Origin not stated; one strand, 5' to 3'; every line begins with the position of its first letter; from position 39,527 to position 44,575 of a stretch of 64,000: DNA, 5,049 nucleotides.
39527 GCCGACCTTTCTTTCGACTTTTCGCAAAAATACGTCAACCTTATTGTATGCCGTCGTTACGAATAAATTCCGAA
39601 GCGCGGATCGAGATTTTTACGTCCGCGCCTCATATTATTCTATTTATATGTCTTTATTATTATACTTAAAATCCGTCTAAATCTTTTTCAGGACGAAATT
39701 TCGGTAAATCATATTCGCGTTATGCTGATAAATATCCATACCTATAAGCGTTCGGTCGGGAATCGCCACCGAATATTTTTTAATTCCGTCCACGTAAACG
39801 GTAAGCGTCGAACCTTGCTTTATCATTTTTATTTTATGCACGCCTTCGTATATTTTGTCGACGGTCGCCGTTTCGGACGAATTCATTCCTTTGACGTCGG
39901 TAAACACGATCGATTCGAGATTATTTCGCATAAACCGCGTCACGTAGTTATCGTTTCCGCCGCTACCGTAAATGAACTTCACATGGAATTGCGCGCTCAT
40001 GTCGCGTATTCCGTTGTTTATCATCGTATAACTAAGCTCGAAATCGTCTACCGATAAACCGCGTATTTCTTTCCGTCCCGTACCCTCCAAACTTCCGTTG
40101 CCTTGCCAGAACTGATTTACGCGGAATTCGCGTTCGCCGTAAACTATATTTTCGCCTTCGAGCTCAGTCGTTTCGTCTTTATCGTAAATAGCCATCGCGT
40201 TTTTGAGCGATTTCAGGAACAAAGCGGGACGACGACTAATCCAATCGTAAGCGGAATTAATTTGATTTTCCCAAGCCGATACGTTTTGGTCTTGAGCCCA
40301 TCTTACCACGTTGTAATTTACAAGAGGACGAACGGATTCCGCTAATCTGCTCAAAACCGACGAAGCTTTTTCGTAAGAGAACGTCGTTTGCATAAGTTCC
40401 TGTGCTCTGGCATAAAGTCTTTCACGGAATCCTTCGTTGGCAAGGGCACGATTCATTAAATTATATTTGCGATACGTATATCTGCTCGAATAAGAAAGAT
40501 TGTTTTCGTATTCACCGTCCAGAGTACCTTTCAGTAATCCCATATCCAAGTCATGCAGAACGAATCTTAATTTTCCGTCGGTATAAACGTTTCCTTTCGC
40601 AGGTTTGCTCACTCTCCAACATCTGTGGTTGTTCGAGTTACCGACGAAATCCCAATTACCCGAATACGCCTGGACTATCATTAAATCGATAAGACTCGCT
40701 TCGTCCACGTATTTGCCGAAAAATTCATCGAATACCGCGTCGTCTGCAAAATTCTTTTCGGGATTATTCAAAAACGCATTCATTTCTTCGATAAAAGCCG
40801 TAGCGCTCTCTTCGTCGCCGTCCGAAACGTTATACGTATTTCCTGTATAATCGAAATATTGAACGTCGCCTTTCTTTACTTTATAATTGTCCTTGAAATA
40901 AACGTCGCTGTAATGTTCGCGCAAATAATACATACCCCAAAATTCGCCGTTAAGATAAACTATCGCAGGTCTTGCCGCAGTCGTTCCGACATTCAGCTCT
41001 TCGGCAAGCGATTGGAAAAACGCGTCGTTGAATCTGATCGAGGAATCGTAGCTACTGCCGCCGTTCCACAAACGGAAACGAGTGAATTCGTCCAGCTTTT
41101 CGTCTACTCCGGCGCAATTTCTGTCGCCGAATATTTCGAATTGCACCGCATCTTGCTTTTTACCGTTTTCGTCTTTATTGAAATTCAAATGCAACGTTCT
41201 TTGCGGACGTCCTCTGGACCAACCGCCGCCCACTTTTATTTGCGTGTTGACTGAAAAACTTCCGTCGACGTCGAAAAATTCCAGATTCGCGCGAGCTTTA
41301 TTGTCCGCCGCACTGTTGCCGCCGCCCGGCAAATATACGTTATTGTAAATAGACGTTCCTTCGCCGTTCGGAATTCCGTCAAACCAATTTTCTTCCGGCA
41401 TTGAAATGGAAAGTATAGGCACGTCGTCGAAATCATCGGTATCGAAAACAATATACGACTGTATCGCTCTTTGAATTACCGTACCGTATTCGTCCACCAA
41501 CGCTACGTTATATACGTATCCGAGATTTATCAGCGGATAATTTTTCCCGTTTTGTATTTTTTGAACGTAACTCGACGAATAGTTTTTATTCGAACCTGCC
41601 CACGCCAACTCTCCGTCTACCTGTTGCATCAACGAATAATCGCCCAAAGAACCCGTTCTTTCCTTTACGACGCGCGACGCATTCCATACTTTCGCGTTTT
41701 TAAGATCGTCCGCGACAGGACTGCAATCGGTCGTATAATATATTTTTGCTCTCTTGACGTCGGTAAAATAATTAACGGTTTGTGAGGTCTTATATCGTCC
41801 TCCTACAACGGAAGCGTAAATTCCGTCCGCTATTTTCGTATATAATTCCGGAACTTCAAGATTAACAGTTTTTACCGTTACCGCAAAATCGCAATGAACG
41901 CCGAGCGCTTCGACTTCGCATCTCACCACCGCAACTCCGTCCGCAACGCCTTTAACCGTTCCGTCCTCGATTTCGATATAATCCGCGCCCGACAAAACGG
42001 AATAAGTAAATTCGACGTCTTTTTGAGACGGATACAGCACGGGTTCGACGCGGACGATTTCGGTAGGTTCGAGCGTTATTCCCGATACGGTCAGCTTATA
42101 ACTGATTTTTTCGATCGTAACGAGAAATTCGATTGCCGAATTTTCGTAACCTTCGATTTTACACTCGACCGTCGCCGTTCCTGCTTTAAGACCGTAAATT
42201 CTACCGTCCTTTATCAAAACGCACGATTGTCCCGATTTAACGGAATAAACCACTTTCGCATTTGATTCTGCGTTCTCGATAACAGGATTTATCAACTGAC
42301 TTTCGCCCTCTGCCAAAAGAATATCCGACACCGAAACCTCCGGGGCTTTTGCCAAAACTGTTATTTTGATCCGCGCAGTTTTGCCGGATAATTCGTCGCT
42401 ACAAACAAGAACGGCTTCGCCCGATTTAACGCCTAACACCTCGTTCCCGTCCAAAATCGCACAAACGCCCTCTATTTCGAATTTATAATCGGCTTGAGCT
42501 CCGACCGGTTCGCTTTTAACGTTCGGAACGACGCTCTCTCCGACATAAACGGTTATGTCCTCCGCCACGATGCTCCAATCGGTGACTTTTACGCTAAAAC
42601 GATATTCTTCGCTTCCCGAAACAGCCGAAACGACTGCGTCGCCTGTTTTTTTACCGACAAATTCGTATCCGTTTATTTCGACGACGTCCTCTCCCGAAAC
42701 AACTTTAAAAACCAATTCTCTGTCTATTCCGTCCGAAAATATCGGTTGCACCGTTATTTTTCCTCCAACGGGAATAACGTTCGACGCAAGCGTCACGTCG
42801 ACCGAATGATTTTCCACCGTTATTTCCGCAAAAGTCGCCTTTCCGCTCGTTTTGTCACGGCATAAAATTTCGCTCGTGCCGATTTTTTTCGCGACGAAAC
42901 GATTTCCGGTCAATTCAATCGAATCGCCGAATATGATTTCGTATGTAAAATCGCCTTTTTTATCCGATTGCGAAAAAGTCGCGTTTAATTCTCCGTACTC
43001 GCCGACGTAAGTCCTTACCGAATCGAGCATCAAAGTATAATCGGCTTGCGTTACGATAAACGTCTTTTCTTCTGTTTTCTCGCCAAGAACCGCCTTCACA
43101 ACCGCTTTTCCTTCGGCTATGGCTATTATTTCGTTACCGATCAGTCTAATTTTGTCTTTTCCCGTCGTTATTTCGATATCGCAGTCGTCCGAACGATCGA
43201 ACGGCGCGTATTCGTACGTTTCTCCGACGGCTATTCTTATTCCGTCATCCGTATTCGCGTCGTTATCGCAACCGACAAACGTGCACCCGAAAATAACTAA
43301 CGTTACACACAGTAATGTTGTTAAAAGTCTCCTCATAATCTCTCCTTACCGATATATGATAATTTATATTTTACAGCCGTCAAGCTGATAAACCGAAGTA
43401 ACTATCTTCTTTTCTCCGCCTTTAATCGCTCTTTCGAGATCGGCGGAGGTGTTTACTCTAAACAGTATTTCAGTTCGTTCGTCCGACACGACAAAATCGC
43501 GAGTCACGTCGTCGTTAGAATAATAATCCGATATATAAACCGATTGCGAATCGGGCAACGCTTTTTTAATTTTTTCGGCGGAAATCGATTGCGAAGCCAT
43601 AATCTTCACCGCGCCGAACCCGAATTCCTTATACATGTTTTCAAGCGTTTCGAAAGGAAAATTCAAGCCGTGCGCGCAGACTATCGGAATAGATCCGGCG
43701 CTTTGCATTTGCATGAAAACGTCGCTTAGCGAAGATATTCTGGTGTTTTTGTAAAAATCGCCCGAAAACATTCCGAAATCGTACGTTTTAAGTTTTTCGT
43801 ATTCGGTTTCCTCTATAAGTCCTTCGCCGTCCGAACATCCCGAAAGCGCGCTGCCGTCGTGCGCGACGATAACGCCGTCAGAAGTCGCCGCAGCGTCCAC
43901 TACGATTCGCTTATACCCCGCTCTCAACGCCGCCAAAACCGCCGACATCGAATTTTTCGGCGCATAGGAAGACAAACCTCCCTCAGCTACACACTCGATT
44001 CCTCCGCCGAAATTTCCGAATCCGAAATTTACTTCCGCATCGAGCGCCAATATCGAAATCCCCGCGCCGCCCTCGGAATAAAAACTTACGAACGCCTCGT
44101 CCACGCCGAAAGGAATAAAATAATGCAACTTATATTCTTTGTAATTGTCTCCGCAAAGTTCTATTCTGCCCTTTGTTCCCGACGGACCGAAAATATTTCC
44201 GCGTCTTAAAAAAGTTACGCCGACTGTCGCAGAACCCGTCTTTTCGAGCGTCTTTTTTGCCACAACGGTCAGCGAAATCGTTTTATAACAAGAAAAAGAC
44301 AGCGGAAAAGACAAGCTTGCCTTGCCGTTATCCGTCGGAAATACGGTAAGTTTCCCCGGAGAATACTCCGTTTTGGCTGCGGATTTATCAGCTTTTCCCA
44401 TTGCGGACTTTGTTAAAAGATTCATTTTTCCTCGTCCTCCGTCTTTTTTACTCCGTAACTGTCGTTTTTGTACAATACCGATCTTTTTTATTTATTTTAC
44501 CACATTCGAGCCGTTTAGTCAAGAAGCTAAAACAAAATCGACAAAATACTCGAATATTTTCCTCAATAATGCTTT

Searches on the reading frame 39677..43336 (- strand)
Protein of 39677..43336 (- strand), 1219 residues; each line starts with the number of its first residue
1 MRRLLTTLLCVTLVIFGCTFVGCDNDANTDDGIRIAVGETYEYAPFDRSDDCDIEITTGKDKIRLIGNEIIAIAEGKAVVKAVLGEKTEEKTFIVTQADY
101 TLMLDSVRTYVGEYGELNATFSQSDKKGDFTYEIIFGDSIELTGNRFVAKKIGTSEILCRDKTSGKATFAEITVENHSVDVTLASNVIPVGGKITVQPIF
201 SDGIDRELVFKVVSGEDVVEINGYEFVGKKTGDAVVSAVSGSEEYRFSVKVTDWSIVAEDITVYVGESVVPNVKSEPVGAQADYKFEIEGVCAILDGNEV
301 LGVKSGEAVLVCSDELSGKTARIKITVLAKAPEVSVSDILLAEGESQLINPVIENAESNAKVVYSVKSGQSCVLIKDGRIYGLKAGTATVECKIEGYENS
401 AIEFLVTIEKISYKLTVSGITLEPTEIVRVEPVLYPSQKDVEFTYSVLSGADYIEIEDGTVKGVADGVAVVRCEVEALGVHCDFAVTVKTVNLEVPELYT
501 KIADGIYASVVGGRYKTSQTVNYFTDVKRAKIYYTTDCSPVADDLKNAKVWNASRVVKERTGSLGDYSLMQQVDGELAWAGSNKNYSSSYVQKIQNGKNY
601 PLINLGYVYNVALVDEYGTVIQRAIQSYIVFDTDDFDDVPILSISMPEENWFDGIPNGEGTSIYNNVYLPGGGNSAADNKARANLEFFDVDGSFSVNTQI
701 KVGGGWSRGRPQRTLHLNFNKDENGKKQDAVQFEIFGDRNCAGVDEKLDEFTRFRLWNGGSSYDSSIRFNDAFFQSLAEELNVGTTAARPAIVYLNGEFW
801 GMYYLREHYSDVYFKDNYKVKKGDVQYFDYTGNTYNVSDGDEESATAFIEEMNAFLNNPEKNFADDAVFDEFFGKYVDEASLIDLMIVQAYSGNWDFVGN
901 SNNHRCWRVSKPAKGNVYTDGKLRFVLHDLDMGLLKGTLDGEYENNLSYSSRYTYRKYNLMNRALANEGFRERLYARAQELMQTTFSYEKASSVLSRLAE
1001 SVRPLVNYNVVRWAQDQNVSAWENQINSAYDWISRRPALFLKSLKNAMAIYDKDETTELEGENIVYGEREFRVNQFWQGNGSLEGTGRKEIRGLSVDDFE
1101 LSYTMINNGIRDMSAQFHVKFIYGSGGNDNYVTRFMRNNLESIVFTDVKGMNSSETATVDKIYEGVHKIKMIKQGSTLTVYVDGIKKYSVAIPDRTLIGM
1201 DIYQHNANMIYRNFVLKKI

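Call 69: search_protein_families(library=pfam, proteins=[window:39677-43336:-])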
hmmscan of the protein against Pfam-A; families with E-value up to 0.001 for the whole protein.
window:39677-43336:- (1219 aa): 2 families
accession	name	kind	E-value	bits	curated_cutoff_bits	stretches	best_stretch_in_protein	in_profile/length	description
PF08757.17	CotH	-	2.3e-32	113.2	23.8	1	700-1038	1-320/322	CotH kinase protein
PF13290.12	CHB_HEX_C_1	-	0.00043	20.6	22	0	512-539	3-30/67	Chitobiase/beta-hexosaminidase C-terminal domain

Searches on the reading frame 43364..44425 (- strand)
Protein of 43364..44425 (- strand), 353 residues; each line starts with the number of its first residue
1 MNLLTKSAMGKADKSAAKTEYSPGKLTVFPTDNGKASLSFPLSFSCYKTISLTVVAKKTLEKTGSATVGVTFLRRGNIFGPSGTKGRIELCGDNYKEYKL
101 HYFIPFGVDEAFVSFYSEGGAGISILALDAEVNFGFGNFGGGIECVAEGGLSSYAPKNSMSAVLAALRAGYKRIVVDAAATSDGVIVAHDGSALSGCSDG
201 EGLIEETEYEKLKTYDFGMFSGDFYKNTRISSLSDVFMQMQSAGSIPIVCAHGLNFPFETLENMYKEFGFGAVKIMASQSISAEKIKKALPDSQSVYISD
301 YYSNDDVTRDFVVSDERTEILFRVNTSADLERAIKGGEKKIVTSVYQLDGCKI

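Call 69: search_protein_families(library=pfam, proteins=[window:43364-44425:-])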
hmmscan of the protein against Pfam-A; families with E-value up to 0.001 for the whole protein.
window:43364-44425:- (353 aa): 1 family
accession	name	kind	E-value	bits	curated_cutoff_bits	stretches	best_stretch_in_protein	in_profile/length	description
PF03009.23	GDPD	-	5.5e-10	40.2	23.6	1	150-267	3-94/244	Glycerophosphoryl diester phosphodiesterase family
